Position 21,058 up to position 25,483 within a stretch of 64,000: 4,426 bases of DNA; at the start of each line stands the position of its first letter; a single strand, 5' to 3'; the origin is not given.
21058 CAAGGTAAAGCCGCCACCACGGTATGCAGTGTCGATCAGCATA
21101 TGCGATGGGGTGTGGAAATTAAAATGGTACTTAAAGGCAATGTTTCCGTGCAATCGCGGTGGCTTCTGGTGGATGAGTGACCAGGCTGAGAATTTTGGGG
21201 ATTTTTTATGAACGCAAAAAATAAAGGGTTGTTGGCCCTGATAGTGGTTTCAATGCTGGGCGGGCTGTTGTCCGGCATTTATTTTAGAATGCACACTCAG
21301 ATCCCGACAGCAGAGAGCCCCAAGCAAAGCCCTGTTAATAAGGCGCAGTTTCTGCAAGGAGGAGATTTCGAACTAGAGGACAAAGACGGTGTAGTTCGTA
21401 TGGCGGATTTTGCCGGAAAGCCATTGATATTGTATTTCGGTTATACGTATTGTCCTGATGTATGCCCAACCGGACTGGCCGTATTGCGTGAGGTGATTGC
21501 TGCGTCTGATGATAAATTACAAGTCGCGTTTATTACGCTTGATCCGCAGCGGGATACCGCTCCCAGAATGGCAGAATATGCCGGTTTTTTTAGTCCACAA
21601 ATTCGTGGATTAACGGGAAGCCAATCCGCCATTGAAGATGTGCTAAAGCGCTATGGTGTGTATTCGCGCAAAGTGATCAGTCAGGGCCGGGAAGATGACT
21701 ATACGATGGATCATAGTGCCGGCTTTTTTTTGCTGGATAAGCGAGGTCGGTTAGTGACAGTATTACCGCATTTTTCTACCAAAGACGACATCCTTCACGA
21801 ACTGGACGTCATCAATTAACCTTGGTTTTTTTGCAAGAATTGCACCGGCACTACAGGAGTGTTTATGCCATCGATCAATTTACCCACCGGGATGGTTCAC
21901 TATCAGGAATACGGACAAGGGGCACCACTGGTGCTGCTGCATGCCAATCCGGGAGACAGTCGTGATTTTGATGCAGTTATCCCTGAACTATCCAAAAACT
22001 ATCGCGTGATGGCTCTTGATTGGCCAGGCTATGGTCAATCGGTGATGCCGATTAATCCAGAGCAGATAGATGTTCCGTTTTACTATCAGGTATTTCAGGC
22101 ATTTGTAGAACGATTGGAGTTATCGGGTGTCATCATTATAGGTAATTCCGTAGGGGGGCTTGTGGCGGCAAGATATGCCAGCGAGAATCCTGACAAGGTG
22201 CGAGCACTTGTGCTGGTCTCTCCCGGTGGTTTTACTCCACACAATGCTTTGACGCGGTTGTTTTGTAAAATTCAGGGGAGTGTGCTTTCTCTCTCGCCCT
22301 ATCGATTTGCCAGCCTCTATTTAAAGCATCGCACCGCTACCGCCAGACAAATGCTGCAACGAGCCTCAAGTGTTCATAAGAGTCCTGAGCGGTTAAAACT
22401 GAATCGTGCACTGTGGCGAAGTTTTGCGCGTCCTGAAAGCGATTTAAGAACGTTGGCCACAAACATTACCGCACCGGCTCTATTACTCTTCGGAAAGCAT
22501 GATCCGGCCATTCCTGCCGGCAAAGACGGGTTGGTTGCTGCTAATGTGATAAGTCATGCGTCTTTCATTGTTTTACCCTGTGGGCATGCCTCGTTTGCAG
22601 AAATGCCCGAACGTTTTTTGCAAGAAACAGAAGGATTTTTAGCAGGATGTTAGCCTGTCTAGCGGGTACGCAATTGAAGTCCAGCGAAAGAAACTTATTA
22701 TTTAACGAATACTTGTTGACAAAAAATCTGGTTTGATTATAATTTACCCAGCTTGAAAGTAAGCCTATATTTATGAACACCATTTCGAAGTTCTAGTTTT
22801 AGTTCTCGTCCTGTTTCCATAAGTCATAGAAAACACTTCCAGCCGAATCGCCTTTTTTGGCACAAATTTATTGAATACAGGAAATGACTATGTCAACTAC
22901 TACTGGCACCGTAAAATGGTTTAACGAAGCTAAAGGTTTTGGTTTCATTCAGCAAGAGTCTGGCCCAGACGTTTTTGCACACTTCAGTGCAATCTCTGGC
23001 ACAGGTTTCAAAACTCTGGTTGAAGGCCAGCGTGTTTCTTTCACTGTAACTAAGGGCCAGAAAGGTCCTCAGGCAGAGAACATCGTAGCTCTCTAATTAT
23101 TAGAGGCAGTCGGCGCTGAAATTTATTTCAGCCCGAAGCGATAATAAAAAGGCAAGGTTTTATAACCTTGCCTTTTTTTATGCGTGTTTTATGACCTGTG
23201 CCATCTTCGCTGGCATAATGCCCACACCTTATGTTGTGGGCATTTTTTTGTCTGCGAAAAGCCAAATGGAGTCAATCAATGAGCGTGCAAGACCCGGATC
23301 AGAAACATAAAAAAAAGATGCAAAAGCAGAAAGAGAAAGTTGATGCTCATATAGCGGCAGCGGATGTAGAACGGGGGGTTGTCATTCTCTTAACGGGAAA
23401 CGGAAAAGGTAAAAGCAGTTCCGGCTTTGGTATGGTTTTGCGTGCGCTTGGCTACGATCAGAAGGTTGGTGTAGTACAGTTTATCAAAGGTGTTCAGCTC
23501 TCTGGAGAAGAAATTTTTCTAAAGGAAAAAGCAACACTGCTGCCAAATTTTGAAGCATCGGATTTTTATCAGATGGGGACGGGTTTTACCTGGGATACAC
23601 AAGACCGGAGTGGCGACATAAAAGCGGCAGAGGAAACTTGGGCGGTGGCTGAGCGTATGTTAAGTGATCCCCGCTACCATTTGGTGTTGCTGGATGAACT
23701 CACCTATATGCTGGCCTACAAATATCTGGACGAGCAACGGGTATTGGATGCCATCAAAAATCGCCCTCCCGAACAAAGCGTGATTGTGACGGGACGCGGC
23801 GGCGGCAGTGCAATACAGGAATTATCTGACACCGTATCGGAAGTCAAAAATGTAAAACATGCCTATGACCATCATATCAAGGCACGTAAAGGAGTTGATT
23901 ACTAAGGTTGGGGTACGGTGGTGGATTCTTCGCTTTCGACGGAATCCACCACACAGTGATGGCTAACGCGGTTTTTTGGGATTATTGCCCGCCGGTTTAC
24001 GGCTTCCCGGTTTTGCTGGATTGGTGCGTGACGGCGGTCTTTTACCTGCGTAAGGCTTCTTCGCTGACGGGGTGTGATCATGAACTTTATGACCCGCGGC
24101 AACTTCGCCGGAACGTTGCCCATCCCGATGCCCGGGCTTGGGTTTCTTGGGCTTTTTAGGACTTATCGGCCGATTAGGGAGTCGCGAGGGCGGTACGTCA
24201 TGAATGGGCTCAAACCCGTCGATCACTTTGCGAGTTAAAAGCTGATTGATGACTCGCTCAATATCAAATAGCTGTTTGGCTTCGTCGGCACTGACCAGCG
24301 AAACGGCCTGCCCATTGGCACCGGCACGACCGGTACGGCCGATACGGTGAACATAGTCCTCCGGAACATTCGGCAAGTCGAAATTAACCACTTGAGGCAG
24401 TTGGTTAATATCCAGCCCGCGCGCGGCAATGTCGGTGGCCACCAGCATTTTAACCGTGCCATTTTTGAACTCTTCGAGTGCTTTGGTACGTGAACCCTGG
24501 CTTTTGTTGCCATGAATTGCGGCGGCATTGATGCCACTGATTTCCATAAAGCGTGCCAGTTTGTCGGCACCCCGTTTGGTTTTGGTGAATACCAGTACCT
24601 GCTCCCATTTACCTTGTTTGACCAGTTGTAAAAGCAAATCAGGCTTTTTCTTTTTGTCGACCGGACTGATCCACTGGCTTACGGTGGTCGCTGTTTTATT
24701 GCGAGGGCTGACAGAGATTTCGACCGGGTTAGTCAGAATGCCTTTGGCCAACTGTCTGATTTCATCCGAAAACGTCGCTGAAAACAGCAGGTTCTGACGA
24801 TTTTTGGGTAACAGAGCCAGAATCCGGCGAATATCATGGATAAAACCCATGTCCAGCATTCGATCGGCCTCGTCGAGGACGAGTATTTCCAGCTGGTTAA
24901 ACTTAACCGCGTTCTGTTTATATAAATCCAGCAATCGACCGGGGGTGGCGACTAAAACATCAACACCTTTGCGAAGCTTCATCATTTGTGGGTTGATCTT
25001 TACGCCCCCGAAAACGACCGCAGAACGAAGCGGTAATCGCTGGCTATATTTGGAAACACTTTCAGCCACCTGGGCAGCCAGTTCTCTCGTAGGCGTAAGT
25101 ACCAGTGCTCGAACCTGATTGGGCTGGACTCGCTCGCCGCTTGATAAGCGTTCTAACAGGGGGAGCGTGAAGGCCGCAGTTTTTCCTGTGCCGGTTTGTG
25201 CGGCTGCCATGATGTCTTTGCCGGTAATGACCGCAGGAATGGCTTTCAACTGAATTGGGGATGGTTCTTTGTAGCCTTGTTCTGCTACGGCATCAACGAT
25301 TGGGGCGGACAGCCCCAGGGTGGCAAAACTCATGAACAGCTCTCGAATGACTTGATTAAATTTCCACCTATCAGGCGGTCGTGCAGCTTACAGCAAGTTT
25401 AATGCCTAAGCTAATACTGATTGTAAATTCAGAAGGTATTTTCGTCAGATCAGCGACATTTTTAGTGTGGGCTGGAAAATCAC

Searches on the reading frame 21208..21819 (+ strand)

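Call 102: search_protein_families(library=pfam, proteins=[window:21208-21819:+], max_evalue=0.00001)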
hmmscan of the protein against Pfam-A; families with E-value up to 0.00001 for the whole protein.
window:21208-21819:+ (203 aa): 1 family
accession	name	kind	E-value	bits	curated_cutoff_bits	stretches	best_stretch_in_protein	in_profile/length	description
PF02630.20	SCO1-SenC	-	7.1e-39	133.3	22.8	1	51-181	1-133/134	SCO1/SenC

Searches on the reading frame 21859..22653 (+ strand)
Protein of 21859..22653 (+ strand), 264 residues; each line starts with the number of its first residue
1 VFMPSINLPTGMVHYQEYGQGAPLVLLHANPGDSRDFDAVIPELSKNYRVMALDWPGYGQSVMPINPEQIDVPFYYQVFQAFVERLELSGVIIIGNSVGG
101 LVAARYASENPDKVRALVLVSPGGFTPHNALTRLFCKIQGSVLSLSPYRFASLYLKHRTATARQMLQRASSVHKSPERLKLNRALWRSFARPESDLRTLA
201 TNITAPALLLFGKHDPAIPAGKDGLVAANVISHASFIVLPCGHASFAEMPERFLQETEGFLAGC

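Call 102: search_protein_families(library=pfam, proteins=[window:21859-22653:+], max_evalue=0.00001)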
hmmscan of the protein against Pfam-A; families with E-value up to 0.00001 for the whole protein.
window:21859-22653:+ (264 aa): 5 families
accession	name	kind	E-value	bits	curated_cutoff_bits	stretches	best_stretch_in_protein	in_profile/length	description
PF00561.26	Abhydrolase_1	-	5.9e-28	98.6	25.8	1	23-248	2-243/245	alpha/beta hydrolase fold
PF12697.13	Abhydrolase_6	-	6.2e-21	76.5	26.3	1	24-255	1-216/217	Alpha/beta hydrolase family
PF12146.15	Hydrolase_4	-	7.6e-17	61.8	27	1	25-231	8-218/239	Serine aminopeptidase, S33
PF06342.18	DUF1057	-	1.8e-06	27.7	21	1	24-132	38-145/297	Alpha/beta hydrolase of unknown function (DUF1057)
PF03096.20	Ndr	-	2.1e-06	27.1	23.3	1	79-127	89-137/283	Ndr family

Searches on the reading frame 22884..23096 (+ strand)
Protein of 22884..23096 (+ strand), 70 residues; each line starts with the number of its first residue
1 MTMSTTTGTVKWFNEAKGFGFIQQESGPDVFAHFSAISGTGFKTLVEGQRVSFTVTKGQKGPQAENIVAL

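Call 47: find_encoding_contigs(protein=window:22884-23096:+, flank=1000, max_places=10)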
Protein window:22884-23096:+ (70 aa): no gene with exactly this product is on record in the collection.

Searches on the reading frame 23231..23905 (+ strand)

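Call 102: search_protein_families(library=pfam, proteins=[window:23231-23905:+], max_evalue=0.00001)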
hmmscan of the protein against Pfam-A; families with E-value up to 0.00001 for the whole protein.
window:23231-23905:+ (224 aa): 1 family
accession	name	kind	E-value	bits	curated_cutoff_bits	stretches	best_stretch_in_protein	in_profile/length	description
PF02572.21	CobA_CobO_BtuR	-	2.3e-55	187.9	25.7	1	47-224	1-172/172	ATP:corrinoid adenosyltransferase BtuR/CobO/CobP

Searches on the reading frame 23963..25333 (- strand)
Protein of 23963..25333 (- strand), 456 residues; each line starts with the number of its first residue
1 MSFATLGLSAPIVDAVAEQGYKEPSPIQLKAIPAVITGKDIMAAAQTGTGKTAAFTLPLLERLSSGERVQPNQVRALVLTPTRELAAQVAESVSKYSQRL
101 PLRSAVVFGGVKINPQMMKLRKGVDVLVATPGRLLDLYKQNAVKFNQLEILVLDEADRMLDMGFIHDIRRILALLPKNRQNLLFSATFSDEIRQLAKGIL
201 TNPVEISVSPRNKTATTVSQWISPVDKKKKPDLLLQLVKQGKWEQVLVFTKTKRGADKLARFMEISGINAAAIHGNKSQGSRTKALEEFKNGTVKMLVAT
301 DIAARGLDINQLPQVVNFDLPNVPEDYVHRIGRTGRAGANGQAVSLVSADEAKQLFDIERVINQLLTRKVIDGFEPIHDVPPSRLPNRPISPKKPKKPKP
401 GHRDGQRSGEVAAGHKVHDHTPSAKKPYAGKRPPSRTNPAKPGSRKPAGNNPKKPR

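Call 81: search_protein_families(library=pfam, proteins=[window:23963-25333:-], max_evalue=0.0001)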
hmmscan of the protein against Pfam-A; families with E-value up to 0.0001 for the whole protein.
window:23963-25333:- (456 aa): 3 families
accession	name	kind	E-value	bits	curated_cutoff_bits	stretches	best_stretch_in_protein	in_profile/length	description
PF00270.35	DEAD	-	4.9e-50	170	26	1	25-194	1-166/167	DEAD/DEAH box helicase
PF00271.37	Helicase_C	-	1.3e-31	109.5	23.5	1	230-338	2-110/110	Helicase conserved C-terminal domain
PF04851.21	ResIII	-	1.5e-08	35.2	22.5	1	23-189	3-163/164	Type III restriction enzyme, res subunit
